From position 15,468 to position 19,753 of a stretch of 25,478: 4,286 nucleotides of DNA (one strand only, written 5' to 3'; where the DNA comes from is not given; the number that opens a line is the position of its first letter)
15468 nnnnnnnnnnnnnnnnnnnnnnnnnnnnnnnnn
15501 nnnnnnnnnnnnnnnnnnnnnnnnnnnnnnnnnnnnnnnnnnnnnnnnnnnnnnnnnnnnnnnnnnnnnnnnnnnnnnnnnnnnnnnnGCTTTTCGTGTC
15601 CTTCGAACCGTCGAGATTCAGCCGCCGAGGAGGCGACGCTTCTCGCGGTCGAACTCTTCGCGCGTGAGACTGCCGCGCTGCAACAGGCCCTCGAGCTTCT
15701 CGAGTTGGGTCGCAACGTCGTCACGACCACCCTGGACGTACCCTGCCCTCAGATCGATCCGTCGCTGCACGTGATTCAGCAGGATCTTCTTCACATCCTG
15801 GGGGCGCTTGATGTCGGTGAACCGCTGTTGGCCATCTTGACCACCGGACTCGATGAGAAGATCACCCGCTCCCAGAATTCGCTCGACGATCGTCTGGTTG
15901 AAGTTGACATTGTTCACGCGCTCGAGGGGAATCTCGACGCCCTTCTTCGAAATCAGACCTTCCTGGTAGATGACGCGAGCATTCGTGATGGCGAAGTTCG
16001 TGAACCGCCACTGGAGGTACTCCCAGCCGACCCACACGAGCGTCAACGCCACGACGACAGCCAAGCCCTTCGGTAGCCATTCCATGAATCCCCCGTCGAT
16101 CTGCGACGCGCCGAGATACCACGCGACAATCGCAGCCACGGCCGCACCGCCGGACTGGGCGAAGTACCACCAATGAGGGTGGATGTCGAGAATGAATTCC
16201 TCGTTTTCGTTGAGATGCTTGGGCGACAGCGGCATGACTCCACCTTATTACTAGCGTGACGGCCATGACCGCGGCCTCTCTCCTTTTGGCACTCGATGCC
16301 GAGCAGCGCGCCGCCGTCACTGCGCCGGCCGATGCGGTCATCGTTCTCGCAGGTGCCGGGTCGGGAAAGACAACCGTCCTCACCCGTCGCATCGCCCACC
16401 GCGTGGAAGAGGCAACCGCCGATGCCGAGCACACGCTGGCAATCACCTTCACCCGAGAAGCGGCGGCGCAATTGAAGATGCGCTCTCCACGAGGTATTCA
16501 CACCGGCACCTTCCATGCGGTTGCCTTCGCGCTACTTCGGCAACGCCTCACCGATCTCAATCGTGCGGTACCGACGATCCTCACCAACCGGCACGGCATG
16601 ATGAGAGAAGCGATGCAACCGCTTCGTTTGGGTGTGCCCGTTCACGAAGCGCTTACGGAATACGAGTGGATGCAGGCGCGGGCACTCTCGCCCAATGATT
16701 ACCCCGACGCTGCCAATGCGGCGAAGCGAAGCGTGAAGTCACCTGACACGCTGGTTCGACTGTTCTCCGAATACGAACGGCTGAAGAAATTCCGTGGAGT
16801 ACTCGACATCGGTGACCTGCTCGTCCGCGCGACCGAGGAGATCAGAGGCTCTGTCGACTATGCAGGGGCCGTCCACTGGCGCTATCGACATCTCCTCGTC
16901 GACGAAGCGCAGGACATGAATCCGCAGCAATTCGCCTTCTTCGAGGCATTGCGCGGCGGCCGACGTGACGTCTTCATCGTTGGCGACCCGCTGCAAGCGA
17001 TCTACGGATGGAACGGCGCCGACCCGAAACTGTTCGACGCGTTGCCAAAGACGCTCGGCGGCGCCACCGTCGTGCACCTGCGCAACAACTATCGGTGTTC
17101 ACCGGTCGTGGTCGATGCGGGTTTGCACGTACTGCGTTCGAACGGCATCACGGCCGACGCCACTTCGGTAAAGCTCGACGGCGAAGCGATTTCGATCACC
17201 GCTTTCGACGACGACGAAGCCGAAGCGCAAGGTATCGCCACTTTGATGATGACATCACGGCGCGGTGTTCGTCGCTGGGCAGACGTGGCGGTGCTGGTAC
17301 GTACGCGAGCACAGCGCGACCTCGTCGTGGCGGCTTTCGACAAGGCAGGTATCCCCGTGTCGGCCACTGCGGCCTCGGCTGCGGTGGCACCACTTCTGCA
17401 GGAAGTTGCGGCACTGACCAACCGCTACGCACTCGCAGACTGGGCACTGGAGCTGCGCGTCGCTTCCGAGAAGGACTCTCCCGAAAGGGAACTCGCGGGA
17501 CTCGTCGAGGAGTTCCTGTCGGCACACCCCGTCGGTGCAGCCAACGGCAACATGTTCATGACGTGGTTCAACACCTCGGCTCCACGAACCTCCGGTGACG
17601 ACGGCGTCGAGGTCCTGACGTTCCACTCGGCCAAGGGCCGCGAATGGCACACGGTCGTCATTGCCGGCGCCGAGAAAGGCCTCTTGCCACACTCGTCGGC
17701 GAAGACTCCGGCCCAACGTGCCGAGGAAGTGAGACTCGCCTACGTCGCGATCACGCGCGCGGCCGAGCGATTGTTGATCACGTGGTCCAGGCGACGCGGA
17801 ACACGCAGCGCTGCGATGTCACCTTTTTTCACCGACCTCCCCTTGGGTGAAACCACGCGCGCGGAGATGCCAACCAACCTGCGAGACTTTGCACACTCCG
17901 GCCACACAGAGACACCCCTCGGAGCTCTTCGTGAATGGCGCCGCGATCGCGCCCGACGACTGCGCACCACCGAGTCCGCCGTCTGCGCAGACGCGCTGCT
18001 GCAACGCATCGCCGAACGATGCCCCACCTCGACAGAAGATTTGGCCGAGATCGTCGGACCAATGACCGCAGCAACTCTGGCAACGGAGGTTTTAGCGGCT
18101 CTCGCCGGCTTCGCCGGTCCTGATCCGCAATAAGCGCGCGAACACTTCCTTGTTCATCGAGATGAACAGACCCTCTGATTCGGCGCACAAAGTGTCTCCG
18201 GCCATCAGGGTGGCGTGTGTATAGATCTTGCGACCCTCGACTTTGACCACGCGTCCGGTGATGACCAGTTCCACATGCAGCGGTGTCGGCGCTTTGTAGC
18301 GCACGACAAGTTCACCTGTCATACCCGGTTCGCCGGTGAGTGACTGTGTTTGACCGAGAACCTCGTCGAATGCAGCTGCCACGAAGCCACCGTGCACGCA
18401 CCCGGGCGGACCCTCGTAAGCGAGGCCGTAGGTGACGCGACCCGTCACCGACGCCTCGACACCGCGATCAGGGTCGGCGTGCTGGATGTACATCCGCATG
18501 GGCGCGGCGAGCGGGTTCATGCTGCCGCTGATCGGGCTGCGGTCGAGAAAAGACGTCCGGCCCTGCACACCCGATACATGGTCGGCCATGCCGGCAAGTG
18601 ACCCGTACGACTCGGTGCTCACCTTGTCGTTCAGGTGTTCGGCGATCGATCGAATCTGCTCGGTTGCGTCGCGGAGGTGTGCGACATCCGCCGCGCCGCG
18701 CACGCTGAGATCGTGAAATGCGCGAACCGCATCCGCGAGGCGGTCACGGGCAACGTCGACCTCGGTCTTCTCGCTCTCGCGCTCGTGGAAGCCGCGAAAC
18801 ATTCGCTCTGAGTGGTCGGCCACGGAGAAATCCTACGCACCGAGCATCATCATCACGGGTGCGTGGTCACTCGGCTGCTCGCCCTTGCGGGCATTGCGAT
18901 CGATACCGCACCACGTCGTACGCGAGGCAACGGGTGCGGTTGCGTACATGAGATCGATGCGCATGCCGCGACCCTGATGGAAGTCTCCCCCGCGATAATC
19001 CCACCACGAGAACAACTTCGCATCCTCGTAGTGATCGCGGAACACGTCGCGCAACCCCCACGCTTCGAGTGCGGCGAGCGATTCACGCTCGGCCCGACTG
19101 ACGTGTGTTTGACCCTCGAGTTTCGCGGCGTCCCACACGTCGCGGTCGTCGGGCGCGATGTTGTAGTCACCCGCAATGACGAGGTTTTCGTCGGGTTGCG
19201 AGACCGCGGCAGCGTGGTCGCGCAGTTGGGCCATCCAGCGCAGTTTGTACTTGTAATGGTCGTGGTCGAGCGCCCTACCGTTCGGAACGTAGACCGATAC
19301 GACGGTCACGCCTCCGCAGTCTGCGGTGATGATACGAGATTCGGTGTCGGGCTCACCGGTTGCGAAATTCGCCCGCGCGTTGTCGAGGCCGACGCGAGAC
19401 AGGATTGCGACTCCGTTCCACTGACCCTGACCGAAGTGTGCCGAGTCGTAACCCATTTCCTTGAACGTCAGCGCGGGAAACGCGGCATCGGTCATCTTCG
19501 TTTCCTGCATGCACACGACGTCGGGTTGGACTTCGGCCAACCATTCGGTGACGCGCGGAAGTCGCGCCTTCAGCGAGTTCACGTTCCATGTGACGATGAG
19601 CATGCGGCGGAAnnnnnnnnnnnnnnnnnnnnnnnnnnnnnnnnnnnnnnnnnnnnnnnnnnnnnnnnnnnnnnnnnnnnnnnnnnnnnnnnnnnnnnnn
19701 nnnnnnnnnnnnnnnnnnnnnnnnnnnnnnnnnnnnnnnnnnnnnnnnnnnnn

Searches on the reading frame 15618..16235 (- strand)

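Call 57: search_protein_families(library=pfam, proteins=[window:15618-16235:-], max_evalue=0.0001)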
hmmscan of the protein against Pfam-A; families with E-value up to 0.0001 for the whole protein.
window:15618-16235:- (205 aa): 2 families
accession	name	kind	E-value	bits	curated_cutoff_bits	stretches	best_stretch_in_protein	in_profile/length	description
PF03703.20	bPH_2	-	2.7e-19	69.6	22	1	76-151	1-77/78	Bacterial PH domain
PF09851.14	SHOCT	-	2.6e-06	27.4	27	1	176-203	1-28/28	Short C-terminal domain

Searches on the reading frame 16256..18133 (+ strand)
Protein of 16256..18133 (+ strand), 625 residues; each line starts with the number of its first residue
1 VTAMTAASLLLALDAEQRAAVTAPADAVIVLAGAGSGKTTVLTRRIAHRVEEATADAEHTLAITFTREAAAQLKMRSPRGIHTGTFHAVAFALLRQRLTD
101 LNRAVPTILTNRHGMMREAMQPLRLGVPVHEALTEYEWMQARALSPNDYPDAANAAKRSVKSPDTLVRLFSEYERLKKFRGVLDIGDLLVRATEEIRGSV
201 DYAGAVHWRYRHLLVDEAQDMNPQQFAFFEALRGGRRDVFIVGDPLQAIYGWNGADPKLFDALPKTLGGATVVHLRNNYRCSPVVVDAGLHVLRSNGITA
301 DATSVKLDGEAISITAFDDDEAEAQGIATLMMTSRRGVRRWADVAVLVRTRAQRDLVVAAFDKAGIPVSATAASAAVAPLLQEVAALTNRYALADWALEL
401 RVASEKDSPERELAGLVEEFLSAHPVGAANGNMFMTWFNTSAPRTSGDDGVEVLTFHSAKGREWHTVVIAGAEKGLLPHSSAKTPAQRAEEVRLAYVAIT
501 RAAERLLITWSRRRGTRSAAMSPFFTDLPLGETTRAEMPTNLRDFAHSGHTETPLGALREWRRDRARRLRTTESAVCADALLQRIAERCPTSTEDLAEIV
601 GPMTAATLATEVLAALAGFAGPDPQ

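Call 57: search_protein_families(library=pfam, proteins=[window:16256-18133:+], max_evalue=0.0001)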
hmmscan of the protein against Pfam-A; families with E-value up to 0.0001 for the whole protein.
window:16256-18133:+ (625 aa): 7 families
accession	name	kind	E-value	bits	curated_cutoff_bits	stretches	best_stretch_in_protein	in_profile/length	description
PF00580.27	UvrD-helicase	-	1.9e-48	165.9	23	1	13-265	1-268/271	UvrD/REP helicase N-terminal domain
PF13361.12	UvrD_C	-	1.8e-28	100.4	25.6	2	447-512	283-349/350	UvrD-like helicase C-terminal domain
PF13245.12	AAA_19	-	1.2e-19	71.2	25.1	1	17-251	1-132/134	AAA domain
PF00570.28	HRDC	-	3.7e-11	43.3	23.8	1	556-615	6-67/68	HRDC domain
PF01443.25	Viral_helicase1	-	1.1e-06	29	21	0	436-508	162-226/228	Viral superfamily 1 RNA helicase core domain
PF13538.12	UvrD_C_2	-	3.7e-06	27.1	27.4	1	451-508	2-51/52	UvrD-like helicase C-terminal domain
PF13604.12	AAA_30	-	2.9e-05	24.4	27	0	13-89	2-76/191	AAA domain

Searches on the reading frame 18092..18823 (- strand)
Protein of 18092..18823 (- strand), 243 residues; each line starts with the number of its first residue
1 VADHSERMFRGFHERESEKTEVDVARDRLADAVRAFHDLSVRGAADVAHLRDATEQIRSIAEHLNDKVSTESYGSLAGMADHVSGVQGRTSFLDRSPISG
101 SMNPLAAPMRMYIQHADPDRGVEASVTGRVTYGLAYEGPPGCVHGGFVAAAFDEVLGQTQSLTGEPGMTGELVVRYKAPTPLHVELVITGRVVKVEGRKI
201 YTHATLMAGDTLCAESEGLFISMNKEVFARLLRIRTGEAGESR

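Call 57: search_protein_families(library=pfam, proteins=[window:18092-18823:-], max_evalue=0.0001)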
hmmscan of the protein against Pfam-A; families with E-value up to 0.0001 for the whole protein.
window:18092-18823:- (243 aa): 1 family
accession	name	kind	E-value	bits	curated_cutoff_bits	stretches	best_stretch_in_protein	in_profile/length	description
PF03061.28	4HBT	-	1.9e-06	28.5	20.6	1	141-211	2-75/79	Thioesterase superfamily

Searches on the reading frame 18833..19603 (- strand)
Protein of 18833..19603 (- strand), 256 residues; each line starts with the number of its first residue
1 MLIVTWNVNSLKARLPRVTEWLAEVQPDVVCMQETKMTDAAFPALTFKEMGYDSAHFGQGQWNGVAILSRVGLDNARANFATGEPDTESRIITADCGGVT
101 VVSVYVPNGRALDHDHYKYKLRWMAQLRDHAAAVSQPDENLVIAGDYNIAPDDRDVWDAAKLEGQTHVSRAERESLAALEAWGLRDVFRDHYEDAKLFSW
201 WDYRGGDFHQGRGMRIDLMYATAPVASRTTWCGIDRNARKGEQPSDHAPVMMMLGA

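Call 57: search_protein_families(library=pfam, proteins=[window:18833-19603:-], max_evalue=0.0001)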
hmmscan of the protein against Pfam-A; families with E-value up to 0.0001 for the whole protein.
window:18833-19603:- (256 aa): 1 family
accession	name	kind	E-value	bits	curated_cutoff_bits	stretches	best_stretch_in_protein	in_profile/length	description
PF03372.29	Exo_endo_phos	-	4e-35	121.9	24.5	1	4-247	1-225/225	Endonuclease/Exonuclease/phosphatase family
